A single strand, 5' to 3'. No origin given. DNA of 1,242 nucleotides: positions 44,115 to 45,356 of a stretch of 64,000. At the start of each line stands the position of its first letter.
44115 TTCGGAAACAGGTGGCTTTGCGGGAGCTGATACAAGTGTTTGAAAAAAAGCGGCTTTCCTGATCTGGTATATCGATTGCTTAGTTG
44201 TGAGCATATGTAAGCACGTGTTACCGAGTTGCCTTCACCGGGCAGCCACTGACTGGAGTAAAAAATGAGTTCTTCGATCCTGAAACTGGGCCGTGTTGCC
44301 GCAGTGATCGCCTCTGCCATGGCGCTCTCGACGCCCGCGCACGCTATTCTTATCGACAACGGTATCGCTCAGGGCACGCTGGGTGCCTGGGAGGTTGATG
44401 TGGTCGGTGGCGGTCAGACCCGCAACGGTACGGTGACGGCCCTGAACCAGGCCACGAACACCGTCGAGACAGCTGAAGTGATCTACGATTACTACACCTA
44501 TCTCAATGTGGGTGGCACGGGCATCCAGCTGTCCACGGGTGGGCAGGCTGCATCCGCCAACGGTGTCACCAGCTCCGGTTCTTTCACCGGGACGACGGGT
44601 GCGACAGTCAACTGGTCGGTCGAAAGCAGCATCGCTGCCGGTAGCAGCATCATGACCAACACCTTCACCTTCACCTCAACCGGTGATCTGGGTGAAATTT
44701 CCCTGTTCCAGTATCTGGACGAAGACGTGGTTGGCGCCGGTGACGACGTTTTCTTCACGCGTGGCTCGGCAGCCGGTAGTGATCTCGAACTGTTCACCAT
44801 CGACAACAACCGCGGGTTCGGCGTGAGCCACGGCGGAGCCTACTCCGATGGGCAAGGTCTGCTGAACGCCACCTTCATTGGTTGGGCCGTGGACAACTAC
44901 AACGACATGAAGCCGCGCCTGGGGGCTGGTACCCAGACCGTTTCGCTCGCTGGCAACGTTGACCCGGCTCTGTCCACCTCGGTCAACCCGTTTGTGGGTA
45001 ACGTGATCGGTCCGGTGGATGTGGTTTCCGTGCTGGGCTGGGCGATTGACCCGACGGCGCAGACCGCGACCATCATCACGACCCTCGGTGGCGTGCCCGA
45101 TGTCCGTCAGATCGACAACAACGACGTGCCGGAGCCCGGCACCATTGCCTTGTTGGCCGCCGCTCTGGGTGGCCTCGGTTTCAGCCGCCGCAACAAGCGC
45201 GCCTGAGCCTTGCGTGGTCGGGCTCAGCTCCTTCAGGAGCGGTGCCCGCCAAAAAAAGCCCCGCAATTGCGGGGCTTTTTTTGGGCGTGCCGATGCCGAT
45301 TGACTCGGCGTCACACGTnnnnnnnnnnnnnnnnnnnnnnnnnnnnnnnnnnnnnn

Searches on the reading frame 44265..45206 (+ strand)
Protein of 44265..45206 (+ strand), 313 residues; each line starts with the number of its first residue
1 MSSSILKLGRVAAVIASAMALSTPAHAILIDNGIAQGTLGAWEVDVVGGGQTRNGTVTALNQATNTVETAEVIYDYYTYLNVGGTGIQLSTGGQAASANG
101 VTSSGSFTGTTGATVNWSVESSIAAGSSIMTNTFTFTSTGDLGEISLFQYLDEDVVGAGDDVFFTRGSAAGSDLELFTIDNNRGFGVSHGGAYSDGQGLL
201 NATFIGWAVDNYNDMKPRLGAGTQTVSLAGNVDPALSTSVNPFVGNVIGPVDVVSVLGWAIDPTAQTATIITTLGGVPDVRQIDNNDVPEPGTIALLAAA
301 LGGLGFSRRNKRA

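Call 38: search_protein_families(library=pfam, alignment_id=A4, max_evalue=0.0001)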
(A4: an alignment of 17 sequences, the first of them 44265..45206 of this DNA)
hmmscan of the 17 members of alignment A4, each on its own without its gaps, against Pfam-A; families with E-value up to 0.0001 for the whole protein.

A. member 1, window:44265-45206:+ (313 aa): 1 family
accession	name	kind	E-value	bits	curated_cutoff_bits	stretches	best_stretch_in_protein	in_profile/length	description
PF07589.16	PEP-CTERM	-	1.1e-06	28.9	20.7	1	287-312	1-24/24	PEP-CTERM motif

B. families by the number of members that match (of 17 scanned): 17 families
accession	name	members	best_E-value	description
PF07589.16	PEP-CTERM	2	1.1e-06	PEP-CTERM motif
PF01625.27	PMSR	1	3.7e-56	Peptide methionine sulfoxide reductase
PF00015.26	MCPsignal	1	8.7e-42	Methyl-accepting chemotaxis protein (MCP) signalling domain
PF02254.24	TrkA_N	1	4e-32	TrkA-N domain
PF00857.26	Isochorismatase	1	1.1e-30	Isochorismatase domain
PF24961.1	NfeD_membrane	1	7.1e-28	NfeD integral membrane domain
PF01297.22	ZnuA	1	2.5e-26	Zinc-uptake complex component A periplasmic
PF03466.25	LysR_substrate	1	2.6e-18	LysR substrate binding domain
PF00126.33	HTH_1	1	2.1e-16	Bacterial regulatory helix-turn-helix protein, lysR family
PF04264.18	YceI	1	3.6e-16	YceI-like domain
PF07885.22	Ion_trans_2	1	2.6e-11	Ion channel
PF25145.1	NfeD1b_N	1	2.2e-10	NfeD1b, N-terminal domain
PF01957.25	NfeD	1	3.6e-09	NfeD-like C-terminal, partner-binding domain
PF01551.29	Peptidase_M23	1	1.2e-08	Peptidase family M23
PF01564.23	Spermine_synth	1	2.6e-08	Spermine/spermidine synthase domain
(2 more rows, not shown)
